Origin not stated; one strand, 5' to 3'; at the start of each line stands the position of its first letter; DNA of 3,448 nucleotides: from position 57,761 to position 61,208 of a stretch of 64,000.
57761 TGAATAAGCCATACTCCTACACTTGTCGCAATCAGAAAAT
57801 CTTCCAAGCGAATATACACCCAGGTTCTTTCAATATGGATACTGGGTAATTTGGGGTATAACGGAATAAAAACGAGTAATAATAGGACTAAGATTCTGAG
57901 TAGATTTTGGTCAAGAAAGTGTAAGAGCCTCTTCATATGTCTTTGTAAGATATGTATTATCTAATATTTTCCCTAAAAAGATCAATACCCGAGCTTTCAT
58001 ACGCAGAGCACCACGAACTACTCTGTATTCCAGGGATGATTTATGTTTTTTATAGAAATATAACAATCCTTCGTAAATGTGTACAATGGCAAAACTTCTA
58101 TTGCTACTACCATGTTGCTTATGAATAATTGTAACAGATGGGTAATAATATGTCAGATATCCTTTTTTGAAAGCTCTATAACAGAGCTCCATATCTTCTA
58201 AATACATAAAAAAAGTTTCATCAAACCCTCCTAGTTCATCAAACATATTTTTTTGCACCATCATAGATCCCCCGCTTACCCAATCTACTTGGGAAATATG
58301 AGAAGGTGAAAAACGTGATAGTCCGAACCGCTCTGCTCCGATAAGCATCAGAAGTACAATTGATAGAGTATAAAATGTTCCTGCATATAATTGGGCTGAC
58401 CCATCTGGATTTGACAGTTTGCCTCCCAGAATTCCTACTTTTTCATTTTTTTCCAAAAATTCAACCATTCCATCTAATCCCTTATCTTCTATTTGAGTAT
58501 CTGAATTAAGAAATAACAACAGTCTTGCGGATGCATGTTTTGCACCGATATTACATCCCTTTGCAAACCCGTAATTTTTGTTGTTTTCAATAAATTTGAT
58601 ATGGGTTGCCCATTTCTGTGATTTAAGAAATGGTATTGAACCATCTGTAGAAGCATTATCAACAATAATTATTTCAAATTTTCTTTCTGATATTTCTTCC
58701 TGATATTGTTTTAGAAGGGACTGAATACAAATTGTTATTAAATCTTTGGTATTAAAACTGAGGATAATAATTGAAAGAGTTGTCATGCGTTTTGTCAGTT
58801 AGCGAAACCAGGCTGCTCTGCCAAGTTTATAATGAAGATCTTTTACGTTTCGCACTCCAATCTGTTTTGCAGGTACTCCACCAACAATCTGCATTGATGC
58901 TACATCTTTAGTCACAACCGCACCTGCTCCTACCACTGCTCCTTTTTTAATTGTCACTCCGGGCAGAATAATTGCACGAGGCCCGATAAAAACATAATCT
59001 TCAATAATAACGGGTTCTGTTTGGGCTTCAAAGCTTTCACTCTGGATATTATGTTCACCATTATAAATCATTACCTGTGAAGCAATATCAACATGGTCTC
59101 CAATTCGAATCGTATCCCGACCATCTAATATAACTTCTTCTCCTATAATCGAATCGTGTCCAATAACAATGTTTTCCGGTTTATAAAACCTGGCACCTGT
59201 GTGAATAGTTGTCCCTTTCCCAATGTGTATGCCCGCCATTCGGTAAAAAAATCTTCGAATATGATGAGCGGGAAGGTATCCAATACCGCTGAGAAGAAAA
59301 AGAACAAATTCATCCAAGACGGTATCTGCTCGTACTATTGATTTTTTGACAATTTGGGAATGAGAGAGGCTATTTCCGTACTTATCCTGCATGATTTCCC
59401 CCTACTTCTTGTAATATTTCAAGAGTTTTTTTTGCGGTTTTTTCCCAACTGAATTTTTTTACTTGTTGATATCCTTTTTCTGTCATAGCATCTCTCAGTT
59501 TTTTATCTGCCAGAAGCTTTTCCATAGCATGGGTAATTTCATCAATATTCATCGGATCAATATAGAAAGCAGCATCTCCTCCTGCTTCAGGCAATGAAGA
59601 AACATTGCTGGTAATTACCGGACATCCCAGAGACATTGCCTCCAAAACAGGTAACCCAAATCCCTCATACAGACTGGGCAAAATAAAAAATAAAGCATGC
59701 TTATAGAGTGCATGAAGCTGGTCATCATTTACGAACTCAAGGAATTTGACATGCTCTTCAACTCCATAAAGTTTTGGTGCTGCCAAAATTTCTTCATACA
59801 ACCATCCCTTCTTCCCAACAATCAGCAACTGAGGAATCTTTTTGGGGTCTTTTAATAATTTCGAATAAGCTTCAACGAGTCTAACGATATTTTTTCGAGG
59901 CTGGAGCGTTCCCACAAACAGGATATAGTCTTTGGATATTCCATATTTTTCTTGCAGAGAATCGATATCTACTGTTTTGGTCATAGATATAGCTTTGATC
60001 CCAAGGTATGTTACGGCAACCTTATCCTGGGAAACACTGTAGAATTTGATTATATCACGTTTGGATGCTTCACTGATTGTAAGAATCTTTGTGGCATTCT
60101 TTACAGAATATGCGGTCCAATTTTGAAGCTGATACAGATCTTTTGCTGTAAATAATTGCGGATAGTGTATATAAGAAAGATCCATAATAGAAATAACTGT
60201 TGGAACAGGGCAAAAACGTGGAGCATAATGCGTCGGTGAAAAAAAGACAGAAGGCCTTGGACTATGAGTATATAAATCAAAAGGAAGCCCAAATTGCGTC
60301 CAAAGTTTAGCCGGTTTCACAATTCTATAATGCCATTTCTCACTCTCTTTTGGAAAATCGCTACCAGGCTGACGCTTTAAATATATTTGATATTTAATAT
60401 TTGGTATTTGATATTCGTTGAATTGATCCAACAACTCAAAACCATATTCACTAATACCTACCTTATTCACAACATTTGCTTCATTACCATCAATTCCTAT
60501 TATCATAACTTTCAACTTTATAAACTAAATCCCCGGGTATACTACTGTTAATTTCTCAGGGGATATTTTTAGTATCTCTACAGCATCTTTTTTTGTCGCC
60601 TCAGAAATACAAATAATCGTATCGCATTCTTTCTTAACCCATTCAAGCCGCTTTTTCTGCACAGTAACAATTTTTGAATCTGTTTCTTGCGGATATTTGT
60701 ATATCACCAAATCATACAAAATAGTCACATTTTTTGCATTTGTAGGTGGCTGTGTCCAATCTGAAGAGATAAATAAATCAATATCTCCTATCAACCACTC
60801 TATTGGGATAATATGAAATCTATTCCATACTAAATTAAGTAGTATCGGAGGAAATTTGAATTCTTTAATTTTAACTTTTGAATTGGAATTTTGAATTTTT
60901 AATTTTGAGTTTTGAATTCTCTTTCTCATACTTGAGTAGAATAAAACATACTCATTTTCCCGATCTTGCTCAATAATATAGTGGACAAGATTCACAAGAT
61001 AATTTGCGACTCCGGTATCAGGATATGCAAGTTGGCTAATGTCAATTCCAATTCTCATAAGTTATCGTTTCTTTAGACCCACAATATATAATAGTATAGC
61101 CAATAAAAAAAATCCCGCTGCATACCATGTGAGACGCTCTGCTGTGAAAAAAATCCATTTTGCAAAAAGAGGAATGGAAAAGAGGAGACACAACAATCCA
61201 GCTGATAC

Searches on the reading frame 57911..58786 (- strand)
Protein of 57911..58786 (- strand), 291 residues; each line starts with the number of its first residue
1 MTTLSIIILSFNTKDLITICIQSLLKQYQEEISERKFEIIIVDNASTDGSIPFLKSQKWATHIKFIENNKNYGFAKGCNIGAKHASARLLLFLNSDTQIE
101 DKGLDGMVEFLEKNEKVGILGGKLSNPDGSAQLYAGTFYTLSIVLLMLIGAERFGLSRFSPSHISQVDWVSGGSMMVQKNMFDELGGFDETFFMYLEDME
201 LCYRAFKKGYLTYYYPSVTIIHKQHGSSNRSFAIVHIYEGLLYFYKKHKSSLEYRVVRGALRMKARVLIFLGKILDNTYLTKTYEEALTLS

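Call 64: search_protein_families(library=pfam, proteins=[window:57911-58786:-], max_evalue=0.00001)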
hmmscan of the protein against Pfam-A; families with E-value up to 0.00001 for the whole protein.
window:57911-58786:- (291 aa): 5 families
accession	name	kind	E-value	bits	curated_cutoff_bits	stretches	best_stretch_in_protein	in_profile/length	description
PF00535.33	Glycos_transf_2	-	1e-24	87.8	23.3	1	5-139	1-131/168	Glycosyl transferase family 2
PF10111.15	Glyco_tranf_2_2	-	3.5e-12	46.8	27.3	1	26-108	24-103/276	Glycosyltransferase like family 2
PF13641.12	Glyco_tranf_2_3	-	5.8e-12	46.5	27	1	4-228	3-216/230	Glycosyltransferase like family 2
PF13632.12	Glyco_trans_2_3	-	6.4e-09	36.3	27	1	91-227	3-127/198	Glycosyl transferase family group 2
PF13712.12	Glyco_tranf_2_5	-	6.2e-06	26.5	27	0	66-212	35-177/210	Glycosyltransferase like family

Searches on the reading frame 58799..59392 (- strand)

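Call 64: search_protein_families(library=pfam, proteins=[window:58799-59392:-], max_evalue=0.00001)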
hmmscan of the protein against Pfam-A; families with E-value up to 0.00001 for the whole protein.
window:58799-59392:- (197 aa): 3 families
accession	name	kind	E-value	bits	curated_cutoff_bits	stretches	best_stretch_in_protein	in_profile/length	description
PF00132.30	Hexapep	-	1.6e-14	53.3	27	1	128-162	2-36/36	Bacterial transferase hexapeptide (six repeats)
PF14602.12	Hexapep_2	-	1.1e-09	38.3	27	1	127-162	1-34/34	Hexapeptide repeat of succinyl-transferase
PF25084.1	LbH_EIF2B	-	8.5e-06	26.2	54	0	55-108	22-75/105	EIF2B subunit epsilon LbH domain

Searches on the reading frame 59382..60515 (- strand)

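Call 64: search_protein_families(library=pfam, proteins=[window:59382-60515:-], max_evalue=0.00001)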
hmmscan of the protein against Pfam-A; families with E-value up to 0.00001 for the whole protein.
window:59382-60515:- (377 aa): 4 families
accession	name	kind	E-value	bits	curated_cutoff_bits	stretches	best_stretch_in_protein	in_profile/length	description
PF00534.26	Glycos_transf_1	-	2.4e-38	131.8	26.4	1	189-350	7-171/172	Glycosyl transferases group 1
PF13692.12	Glyco_trans_1_4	-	1.4e-29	103.6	27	1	196-337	2-142/142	Glycosyl transferases group 1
PF20706.3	GT4-conflict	-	1.7e-10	40.9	26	1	197-308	199-316/385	Family 4 Glycosyltransferase in conflict systems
PF13524.12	Glyco_trans_1_2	-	3.7e-10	40.4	25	1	229-365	16-143/144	Glycosyl transferase-like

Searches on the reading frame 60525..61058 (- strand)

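Call 64: search_protein_families(library=pfam, proteins=[window:60525-61058:-], max_evalue=0.00001)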
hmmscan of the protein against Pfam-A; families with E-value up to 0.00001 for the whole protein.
window:60525-61058:- (177 aa): 1 family
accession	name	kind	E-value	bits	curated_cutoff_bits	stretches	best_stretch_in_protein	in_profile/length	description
PF13439.12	Glyco_transf_4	-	7.1e-09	36.3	28.5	1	16-177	3-166/170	Glycosyltransferase Family 4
